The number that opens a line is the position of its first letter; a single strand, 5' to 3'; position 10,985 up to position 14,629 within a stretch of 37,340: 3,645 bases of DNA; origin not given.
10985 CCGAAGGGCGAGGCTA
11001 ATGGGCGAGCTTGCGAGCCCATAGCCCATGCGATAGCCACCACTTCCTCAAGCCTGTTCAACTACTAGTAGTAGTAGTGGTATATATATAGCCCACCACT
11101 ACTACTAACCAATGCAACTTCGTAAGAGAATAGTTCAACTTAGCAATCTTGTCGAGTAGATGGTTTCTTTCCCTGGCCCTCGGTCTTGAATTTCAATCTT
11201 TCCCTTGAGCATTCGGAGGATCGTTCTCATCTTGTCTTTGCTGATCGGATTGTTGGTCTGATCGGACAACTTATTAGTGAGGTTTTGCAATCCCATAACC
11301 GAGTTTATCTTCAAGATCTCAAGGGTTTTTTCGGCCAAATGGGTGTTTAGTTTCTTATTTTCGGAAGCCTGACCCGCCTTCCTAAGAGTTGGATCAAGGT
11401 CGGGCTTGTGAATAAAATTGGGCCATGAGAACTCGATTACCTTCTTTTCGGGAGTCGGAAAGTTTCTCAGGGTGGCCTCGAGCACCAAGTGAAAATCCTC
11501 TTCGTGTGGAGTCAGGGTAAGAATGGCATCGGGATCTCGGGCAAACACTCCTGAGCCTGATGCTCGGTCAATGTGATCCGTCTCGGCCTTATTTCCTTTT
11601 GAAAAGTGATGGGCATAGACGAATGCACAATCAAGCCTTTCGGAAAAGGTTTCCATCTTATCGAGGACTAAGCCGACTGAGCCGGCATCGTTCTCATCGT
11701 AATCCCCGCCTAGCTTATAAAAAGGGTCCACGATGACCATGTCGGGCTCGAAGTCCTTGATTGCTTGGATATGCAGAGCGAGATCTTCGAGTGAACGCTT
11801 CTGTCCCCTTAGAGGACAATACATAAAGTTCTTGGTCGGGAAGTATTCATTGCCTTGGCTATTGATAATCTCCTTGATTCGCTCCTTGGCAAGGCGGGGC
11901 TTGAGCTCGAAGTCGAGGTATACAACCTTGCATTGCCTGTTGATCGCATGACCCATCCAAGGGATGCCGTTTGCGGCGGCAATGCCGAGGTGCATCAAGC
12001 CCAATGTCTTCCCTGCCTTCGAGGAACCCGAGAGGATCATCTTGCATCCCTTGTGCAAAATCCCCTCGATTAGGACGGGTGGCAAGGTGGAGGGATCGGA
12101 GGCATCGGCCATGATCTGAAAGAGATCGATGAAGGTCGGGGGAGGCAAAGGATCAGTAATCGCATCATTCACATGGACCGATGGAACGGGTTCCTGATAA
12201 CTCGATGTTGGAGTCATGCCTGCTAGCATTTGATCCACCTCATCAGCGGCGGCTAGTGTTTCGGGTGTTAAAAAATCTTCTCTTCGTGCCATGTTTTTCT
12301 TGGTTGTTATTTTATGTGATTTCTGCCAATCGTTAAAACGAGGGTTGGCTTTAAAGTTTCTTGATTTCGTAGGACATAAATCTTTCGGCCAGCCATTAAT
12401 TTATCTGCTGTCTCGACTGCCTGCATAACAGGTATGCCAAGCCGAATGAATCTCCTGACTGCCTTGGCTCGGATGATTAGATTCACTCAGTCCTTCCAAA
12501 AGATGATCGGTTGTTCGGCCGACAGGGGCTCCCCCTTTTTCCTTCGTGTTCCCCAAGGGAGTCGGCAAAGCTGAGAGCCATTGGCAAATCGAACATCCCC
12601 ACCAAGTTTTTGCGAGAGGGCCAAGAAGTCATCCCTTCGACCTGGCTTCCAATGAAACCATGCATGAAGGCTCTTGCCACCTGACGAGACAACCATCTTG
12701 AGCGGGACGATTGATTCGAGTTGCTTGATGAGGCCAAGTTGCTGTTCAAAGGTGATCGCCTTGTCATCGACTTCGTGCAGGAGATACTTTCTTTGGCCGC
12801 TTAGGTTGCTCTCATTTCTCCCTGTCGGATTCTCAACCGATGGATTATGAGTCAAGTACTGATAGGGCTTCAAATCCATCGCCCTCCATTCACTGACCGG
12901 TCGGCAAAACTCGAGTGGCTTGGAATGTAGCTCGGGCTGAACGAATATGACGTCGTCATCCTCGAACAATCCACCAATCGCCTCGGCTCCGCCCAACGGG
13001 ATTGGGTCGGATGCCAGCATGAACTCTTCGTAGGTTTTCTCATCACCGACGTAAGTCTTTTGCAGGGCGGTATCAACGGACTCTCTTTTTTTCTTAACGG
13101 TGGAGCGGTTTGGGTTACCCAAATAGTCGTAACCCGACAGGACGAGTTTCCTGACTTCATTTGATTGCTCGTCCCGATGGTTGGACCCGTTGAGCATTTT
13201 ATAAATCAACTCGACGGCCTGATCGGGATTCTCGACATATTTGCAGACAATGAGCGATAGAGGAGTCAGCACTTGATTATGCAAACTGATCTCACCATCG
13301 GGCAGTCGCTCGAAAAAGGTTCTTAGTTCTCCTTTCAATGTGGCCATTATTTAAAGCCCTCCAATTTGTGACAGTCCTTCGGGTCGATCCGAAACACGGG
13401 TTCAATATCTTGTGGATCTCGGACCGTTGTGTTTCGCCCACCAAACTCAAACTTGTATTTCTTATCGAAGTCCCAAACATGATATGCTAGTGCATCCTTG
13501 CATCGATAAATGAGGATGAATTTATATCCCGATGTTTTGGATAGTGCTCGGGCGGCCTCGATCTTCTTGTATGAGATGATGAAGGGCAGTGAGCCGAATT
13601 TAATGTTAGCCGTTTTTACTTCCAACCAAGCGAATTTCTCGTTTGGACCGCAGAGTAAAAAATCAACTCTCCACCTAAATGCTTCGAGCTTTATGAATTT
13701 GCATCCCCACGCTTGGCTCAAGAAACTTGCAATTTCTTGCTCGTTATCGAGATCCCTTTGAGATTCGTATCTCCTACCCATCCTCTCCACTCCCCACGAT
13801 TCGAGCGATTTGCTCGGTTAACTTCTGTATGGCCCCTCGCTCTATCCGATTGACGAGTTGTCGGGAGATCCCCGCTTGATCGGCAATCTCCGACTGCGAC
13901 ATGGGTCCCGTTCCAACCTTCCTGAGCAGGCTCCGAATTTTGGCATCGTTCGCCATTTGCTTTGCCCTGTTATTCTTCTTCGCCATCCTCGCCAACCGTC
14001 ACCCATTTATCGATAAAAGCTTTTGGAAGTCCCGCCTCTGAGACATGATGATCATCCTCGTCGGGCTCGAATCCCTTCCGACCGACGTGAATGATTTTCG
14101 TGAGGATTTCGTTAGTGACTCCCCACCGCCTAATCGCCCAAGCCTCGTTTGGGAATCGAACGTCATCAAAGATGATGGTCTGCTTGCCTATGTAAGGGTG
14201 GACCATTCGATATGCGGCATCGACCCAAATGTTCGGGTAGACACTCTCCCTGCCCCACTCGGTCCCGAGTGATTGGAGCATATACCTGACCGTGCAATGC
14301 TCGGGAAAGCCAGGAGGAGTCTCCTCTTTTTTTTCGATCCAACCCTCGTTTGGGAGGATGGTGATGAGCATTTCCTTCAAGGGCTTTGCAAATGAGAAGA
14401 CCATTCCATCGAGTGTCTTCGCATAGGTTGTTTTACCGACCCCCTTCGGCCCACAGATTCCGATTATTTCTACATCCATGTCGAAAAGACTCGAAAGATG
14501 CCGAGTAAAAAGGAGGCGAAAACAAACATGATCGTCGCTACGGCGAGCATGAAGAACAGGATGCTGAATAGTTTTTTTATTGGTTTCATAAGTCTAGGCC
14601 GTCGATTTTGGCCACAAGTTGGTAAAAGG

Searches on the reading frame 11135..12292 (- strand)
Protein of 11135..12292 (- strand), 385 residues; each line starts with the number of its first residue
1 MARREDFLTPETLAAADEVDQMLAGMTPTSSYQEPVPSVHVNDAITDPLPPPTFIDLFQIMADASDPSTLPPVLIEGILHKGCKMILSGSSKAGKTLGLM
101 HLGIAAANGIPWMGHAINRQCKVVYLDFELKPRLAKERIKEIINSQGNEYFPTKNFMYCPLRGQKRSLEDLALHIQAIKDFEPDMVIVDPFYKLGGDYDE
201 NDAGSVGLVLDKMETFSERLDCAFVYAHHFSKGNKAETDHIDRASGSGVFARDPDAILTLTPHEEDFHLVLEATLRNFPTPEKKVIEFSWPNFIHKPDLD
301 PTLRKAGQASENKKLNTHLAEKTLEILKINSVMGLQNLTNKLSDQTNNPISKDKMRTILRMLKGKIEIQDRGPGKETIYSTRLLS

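Call 9: search_protein_families(library=pfam, proteins=[window:11135-12292:-], max_evalue=0.01)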
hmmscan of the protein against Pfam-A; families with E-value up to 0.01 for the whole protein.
window:11135-12292:- (385 aa): 1 family
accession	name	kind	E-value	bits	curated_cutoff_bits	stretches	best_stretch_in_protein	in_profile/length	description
PF13481.12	AAA_25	-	1.1e-25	90.9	27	1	67-234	18-194/195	AAA domain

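Call 10: search_protein_families(library=phrogs, proteins=[window:11135-12292:-], max_evalue=0.001)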
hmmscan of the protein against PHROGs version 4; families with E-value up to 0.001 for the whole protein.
window:11135-12292:- (385 aa): 12 families
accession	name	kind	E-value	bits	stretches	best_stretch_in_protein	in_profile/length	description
phrog_2597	-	DNA, RNA and nucleotide metabolism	4.4e-54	185.2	1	62-262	347-546/747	DNA primase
phrog_3123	-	unknown function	4.8e-16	59.4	1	71-270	330-546/583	-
phrog_906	-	DNA, RNA and nucleotide metabolism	4.5e-14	53.2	1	57-266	506-702/872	DNA polymerase/primase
phrog_1284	-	unknown function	2.1e-08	34.9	1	74-223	27-177/306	-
phrog_19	-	DNA, RNA and nucleotide metabolism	5.2e-08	33.2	1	81-266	352-543/621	DnaB-like replicative helicase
phrog_13004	-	unknown function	6e-08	32.9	1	58-209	108-264/363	-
phrog_239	-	DNA, RNA and nucleotide metabolism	4.8e-07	30.1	1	77-264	353-557/801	DNA primase/helicase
phrog_25693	-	unknown function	2.3e-06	27.5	1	177-250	157-228/405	-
phrog_2850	-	unknown function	1.3e-05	25.3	1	85-273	161-344/465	-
phrog_1366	-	unknown function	4.5e-05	24.1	1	82-189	14-96/307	-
phrog_243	-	DNA, RNA and nucleotide metabolism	5.8e-05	23.2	1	165-267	122-229/273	DnaB-like replicative helicase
phrog_3228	-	DNA, RNA and nucleotide metabolism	0.0003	20.2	0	197-261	495-555/766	replicative helicase-primase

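Call 12: search_dna_similar(query=window:11135-12292:-, collection=phages, mode=protein, max_evalue=0.00001)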
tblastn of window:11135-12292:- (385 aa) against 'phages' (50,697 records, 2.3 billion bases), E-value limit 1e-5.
Records with a match: 74; places in all: 74; records where one place covers at least 80% of the query: 0.
Best place of each record, by identity: <60% 74.
By first word of the organism name: Streptococcus 36; Paenibacillus 7; Caudoviricetes 6; Bacteriophage 5; Arthrobacter 4; Faecalibacterium 3; Gordonia 3; Enterococcus 2; Bacillus 2; Rhodococcus 2; and 4 more.
By host as written in the record: - 13; Paenibacillus larvae NRRL 2605 5; Arthrobacter sp. ATCC 21022 4; Gordonia terrae 3612 3; Enterococcus faecalis 2; Paenibacillus larvae 2; Faecalibacterium prausnitzii 2; Rhodococcus equi 2; and 41 more.
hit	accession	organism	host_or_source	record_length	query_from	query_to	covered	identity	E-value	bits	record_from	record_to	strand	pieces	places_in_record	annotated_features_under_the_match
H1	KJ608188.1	Enterococcus phage EFC-1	Enterococcus faecalis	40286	25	272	64%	38.7%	4e-37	148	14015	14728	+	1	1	primase2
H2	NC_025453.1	Enterococcus phage EFC-1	Enterococcus faecalis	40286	25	272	64%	38.7%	4e-37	148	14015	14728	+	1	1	DNA primase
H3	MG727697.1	Paenibacillus phage Dragolir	Paenibacillus larvae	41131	43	300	67%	35.7%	6e-30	127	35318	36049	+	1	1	DNA primase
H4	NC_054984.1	Paenibacillus phage Dragolir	Paenibacillus larvae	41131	43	300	67%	35.7%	6e-30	127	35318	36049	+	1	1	DNA primase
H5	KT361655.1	Paenibacillus phage Hayley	Paenibacillus larvae NRRL 2605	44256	43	296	66%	35.1%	1e-29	126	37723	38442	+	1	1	DNA primase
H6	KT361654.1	Paenibacillus phage Vegas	Paenibacillus larvae NRRL 2605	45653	43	296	66%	35.1%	1e-29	126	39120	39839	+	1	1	DNA primase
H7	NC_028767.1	Paenibacillus phage Vegas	Paenibacillus larvae NRRL 2605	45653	43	296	66%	35.1%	1e-29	126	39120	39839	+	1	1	DNA primase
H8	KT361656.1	Paenibacillus phage Vadim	Paenibacillus larvae NRRL 2605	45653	43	296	66%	35.1%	2e-29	126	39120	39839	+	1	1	DNA primase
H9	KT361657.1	Paenibacillus phage Diane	Paenibacillus larvae NRRL 2605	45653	43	296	66%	35.1%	2e-29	126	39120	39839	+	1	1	DNA primase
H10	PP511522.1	Dulem virus 35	Varecia variegata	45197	22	264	63%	35.2%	1e-28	123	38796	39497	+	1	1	helicase replication protein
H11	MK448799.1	Streptococcus phage Javan535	Streptococcus salivarius JF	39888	30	261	60%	36.7%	3e-31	131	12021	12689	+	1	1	replicative DNA helicase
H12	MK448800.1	Streptococcus phage Javan539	Streptococcus salivarius NCTC_8618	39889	30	261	60%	36.7%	3e-31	131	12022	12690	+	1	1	replicative DNA helicase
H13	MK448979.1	Streptococcus phage Javan534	Streptococcus salivarius ATCC_7073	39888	30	261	60%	36.7%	3e-31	131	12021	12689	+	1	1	replicative DNA helicase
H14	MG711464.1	Faecalibacterium phage FP_Lugh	Faecalibacterium prausnitzii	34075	43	261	57%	38.7%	5e-32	134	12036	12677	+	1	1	primase/helicase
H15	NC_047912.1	Faecalibacterium phage FP_Lugh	Faecalibacterium prausnitzii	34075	43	261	57%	38.7%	5e-32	134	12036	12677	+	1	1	DNA primase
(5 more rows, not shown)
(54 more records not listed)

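Call 13: find_related_loci(query=window:11135-12292:-, collection=viral_contigs, flank=6000)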
Query window:11135-12292:- (385 aa) in viral_contigs; peptide patterns used: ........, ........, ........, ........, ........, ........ (x = any residue, [..] = any of these).
83 stretches matched a pattern; 79 encode a relative of the query (tblastn E <= 1e-3); 79 distinct loci.
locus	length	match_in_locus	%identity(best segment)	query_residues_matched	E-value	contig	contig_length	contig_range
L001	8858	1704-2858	95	1-385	0e+0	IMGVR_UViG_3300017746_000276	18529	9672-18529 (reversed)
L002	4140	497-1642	87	1-382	0e+0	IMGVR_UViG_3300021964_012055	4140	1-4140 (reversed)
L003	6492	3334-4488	84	1-385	0e+0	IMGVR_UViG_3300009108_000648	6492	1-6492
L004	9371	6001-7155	84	1-385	0e+0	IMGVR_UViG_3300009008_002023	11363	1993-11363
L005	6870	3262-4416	77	1-383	0e+0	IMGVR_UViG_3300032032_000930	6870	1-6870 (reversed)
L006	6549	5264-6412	72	1-383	0e+0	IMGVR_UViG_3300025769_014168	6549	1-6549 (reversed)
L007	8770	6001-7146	75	1-380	0e+0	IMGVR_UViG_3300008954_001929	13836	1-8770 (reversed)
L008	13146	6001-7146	75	1-380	0e+0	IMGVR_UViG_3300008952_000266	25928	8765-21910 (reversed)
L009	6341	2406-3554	72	1-383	0e+0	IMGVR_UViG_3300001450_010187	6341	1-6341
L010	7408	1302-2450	72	1-383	0e+0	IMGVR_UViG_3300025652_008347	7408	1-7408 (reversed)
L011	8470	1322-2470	72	1-383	0e+0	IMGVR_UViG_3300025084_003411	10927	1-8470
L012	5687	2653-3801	72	1-383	0e+0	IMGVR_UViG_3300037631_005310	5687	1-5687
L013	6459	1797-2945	72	1-383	0e+0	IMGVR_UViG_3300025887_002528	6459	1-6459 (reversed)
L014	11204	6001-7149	72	1-383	0e+0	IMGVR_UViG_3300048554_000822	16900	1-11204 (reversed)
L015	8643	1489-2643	74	1-383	0e+0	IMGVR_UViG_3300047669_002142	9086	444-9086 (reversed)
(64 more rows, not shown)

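Call 58: find_related_loci(query=window:11135-12292:-, collection=metagenome_contigs, flank=3000)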
Query window:11135-12292:- (385 aa) in metagenome_contigs; peptide patterns used: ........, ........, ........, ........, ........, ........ (x = any residue, [..] = any of these).
158 stretches matched a pattern; 100 encode a relative of the query (tblastn E <= 1e-3); the best 80 are kept; 80 distinct loci.
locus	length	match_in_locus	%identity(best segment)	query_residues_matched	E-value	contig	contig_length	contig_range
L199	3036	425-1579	99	1-385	0e+0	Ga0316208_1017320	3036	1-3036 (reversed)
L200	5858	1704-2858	95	1-385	0e+0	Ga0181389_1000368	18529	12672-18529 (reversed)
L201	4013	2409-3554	88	1-382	0e+0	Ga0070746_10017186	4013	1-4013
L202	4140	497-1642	87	1-382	0e+0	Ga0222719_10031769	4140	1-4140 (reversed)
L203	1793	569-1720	84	1-382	0e+0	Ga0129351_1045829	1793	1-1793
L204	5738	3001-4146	85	1-382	0e+0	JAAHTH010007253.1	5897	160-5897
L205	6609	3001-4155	77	1-383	0e+0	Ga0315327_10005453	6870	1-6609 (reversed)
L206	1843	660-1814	74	1-383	0e+0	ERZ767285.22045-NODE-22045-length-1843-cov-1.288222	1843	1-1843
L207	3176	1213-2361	72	1-383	0e+0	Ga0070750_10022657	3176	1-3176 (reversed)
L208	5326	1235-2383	72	1-383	0e+0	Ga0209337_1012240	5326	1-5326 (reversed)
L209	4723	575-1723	72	1-383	0e+0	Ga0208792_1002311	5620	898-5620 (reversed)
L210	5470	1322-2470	72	1-383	0e+0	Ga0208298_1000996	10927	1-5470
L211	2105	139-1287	72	1-383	0e+0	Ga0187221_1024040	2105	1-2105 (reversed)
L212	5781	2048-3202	74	1-383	0e+0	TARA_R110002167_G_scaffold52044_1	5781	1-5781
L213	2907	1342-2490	72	1-383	0e+0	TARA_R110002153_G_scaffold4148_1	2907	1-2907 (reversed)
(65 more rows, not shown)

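Call 82: find_related_loci(query=window:11135-12292:-, collection=genome_contigs, flank=4000)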
Query window:11135-12292:- (385 aa) in genome_contigs; peptide patterns used: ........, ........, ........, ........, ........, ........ (x = any residue, [..] = any of these).
39 stretches matched a pattern; 2 encode a relative of the query (tblastn E <= 1e-3); 2 distinct loci.
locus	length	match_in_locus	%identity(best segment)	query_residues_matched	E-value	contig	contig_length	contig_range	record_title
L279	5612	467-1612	91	1-382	0e+0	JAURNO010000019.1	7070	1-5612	MAG: Verrucomicrobiota bacterium isolate SFB_Poly_Co_100 k141_284452, whole genome shotgun sequence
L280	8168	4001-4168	38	71-126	7e-9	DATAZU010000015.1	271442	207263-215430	MAG TPA_asm: Galbitalea sp. isolate SMAG_U5713 k141_3167671, whole genome shotgun sequence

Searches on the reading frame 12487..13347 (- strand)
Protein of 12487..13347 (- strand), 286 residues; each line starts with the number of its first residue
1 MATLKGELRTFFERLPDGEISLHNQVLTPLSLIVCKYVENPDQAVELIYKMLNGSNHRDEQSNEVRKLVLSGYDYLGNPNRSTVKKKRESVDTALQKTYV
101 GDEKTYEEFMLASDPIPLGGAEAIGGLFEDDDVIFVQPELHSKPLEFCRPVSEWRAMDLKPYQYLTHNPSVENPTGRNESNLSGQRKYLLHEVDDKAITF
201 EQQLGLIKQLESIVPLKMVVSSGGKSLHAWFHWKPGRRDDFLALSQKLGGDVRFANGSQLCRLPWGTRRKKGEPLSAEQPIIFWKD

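Call 9: search_protein_families(library=pfam, proteins=[window:12487-13347:-], max_evalue=0.01)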
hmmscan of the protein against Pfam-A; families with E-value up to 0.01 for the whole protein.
window:12487-13347:- (286 aa): 0 families

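Call 10: search_protein_families(library=phrogs, proteins=[window:12487-13347:-], max_evalue=0.001)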
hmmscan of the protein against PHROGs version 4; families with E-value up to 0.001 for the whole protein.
window:12487-13347:- (286 aa): 0 families

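Call 92: search_protein_families(library=ncbifam, proteins=[window:12487-13347:-], max_evalue=1)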
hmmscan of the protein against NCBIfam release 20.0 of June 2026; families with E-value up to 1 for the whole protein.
window:12487-13347:- (286 aa): 0 families

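Call 93: search_protein_families(library=pfam, proteins=[window:12487-13347:-], max_evalue=5)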
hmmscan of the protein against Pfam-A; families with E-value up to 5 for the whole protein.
window:12487-13347:- (286 aa): 0 families

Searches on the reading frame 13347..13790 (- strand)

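Call 9: search_protein_families(library=pfam, proteins=[window:13347-13790:-], max_evalue=0.01)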
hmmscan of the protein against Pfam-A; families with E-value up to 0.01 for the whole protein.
window:13347-13790:- (147 aa): 1 family
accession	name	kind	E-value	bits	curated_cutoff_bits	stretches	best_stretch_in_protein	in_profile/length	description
PF24579.1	PDDEXK_14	-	4.5e-20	72.7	25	1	6-141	4-138/140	Phage putative PDDEXK endonuclease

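Call 10: search_protein_families(library=phrogs, proteins=[window:13347-13790:-], max_evalue=0.001)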
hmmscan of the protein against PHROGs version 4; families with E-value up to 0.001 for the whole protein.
window:13347-13790:- (147 aa): 1 family
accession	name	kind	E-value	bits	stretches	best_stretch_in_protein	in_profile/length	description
phrog_7141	-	unknown function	2.6e-10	41.5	1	6-142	4-139/140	-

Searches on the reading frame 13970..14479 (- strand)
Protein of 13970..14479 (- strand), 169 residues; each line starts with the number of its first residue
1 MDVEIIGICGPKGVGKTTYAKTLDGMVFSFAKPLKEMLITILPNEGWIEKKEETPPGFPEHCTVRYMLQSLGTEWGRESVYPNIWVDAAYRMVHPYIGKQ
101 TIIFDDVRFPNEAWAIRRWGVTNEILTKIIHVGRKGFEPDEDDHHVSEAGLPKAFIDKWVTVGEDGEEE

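Call 9: search_protein_families(library=pfam, proteins=[window:13970-14479:-], max_evalue=0.01)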
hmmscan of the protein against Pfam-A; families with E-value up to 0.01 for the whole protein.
window:13970-14479:- (169 aa): 2 families
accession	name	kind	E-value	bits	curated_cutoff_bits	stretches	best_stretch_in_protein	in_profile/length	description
PF21448.3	DNMK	-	7.3e-13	49.1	27.1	1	60-157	126-217/232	Deoxynucleotide monophosphate kinase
PF13238.12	AAA_18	-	0.00012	22.9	29.4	1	6-121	1-94/128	AAA domain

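Call 10: search_protein_families(library=phrogs, proteins=[window:13970-14479:-], max_evalue=0.001)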
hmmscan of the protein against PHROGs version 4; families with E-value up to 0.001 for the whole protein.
window:13970-14479:- (169 aa): 1 family
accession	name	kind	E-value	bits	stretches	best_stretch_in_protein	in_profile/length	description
phrog_139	-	other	3.3e-36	126.4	1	4-158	84-240/342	deoxynucleoside monophosphate kinase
